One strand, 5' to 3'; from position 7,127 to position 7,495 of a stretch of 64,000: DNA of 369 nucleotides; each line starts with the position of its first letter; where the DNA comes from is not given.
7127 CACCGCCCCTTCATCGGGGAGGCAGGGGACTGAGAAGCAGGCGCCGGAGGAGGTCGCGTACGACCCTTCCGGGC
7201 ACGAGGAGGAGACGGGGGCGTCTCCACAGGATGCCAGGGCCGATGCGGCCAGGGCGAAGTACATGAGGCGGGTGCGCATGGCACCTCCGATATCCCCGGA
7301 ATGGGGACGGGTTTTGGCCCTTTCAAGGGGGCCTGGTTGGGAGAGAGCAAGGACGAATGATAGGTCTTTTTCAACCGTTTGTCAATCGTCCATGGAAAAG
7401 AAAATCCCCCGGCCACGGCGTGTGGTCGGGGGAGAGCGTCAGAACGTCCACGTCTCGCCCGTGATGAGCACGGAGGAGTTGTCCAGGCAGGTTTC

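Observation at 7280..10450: Conserved two-hairpin 5' leader upstream of three of the four lipoprotein paralogs, two of them with TTG start codons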

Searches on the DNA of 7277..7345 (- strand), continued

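Call 55: search_with_rna_model(model_id=R1, sources=[L083, L084, L086, L087, L088, L089, L090, L091, L092], filters=off, max_evalue=1, show_alignments=10)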
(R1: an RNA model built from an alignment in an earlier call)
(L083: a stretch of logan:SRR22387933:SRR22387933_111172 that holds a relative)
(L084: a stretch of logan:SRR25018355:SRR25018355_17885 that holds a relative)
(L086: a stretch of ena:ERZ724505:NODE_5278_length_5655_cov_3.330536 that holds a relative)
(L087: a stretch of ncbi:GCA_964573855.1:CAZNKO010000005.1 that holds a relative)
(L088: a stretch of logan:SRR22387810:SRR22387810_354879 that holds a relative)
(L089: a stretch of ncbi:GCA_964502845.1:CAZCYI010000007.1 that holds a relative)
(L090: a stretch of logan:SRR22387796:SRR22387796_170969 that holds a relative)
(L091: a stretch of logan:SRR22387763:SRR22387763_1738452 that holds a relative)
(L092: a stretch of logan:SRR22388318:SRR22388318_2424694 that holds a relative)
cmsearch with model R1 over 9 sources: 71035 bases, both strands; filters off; matches with E-value up to 1: 11.
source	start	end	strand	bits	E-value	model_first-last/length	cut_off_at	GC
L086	2706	2775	+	85.8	5.3e-21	1-68/68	no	0.63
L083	3685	3754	+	68.4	2.8e-16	1-68/68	no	0.63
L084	66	136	+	65.5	1.7e-15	1-68/68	no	0.62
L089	6166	6237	+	60.8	3.3e-14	1-68/68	no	0.57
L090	5407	5480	+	50.7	1.8e-11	1-68/68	no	0.61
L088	11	71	+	33.5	8e-07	1-68/68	no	0.64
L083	2816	2882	+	30.4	5.8e-06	1-68/68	no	0.61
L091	193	264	+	26.6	6.1e-05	1-68/68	no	0.5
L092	193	264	+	26.6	6.1e-05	1-68/68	no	0.5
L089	3557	3635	+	14.1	0.15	1-68/68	no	0.67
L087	4497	4553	-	13.5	0.22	1-68/68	no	0.47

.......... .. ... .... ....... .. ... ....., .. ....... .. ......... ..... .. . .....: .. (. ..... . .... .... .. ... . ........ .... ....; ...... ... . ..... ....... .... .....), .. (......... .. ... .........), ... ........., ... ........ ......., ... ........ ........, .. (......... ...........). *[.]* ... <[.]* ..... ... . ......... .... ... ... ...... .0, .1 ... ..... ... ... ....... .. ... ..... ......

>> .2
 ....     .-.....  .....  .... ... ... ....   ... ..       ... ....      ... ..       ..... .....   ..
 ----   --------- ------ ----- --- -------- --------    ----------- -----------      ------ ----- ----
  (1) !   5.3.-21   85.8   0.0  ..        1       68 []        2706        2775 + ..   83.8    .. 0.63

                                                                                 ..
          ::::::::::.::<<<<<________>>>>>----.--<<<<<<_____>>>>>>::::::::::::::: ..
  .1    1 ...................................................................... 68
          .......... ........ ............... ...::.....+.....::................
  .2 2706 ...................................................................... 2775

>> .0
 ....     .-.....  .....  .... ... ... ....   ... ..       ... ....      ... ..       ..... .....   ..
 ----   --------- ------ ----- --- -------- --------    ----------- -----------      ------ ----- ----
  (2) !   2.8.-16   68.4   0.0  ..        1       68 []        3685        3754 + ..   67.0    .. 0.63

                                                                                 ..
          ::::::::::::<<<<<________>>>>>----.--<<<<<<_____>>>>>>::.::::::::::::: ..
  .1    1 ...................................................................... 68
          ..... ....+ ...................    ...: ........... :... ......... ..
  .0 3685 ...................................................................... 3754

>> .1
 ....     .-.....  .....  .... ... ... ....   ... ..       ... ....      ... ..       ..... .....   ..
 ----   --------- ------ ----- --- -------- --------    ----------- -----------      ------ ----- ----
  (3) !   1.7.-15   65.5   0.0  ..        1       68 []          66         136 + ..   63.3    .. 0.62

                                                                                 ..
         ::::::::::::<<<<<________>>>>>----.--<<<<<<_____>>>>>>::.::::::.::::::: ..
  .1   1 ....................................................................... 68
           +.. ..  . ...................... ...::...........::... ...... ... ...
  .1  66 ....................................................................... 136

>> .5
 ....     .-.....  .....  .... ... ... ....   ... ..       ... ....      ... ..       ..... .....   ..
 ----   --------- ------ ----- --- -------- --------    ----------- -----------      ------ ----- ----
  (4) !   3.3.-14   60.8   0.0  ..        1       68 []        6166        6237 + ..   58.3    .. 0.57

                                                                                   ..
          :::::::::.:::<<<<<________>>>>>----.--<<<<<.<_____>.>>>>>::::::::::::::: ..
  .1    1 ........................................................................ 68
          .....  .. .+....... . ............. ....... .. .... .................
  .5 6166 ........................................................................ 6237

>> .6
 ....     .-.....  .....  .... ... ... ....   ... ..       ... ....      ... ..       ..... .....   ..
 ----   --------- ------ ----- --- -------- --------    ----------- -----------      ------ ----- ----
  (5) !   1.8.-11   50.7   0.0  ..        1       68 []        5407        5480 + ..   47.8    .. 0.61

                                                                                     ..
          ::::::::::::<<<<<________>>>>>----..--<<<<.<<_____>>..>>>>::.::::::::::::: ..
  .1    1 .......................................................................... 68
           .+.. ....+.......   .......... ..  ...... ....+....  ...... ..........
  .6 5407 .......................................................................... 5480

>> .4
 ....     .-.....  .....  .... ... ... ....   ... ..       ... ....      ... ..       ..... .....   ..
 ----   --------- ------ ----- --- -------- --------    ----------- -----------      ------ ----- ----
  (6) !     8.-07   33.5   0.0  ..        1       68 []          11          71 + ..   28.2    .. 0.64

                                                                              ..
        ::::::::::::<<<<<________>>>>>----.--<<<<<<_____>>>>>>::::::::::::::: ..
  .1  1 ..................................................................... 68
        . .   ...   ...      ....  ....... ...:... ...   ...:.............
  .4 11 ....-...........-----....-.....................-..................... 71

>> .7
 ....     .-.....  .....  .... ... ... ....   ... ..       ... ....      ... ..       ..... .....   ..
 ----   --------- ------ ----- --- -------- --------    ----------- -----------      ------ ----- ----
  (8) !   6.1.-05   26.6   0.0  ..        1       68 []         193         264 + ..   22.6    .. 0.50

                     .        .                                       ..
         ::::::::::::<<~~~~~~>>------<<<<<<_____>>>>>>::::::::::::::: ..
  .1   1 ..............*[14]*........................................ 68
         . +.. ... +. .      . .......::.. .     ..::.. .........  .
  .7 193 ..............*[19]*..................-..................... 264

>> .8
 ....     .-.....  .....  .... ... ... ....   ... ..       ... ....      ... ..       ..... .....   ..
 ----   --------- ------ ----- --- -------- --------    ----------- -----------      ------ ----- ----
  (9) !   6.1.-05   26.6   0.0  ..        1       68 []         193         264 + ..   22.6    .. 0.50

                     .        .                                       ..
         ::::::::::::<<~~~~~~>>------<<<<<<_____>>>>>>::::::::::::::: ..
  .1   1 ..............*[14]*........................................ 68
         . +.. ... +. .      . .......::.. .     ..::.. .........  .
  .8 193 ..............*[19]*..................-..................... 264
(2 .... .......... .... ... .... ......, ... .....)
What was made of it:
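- The hits were L086 85.8 bits, L083 68.4, L084 65.5, L089 60.8, L090 50.7, L088 33.5, L083 second copy 30.4 and L091 26.6 (call 55).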

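Call 58: search_with_rna_model(model_id=R1, sources=[window, L083, L084, L086, L088, L089, L090, L091], max_evalue=0.001, make_alignment=true)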
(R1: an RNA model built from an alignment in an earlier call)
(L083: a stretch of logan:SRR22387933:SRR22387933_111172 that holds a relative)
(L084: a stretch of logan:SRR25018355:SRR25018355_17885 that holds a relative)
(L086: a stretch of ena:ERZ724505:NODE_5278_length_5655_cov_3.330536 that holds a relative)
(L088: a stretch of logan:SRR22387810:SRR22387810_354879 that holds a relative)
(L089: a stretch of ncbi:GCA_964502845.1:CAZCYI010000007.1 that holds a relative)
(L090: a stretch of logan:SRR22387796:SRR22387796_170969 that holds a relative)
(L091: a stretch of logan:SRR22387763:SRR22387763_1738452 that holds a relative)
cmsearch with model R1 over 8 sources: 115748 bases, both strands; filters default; matches with E-value up to 0.001: 11.
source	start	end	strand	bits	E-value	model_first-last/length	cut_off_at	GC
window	10380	10447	-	99.6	1.6e-24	1-68/68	no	0.65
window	9857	9924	-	97.9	4.4e-24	1-68/68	no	0.65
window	7277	7345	-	94.3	4.3e-23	1-68/68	no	0.62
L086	2706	2775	+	85.8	8.6e-21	1-68/68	no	0.63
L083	3685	3754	+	68.4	4.5e-16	1-68/68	no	0.63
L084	66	136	+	65.5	2.8e-15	1-68/68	no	0.62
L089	6166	6237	+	60.8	5.3e-14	1-68/68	no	0.57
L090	5407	5480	+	50.7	2.9e-11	1-68/68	no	0.61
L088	11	71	+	33.5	1.3e-06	1-68/68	no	0.64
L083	2816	2882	+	30.4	9.4e-06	1-68/68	no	0.61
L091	193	264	+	26.6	0.0001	1-68/68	no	0.5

Alignment A4: 11 matches aligned to the model, 97 columns, each read 5' to 3' on its own strand. Consensus structure (alignment columns), stored with it:
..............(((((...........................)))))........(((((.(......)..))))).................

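Call 77: build_rna_model(alignment_id=A5, structure=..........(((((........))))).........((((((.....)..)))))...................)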
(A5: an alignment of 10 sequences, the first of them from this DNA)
Model R2 built from alignment A5 (10 sequences, 75 columns); structure: as given.
model positions 67; base pairs 11; branch points 1; effective number of sequences 3.26; information 0.838 bits per position. Calibrated on 0.2 Mb of random sequence (short: E-values are rough).
structure used (alignment columns):
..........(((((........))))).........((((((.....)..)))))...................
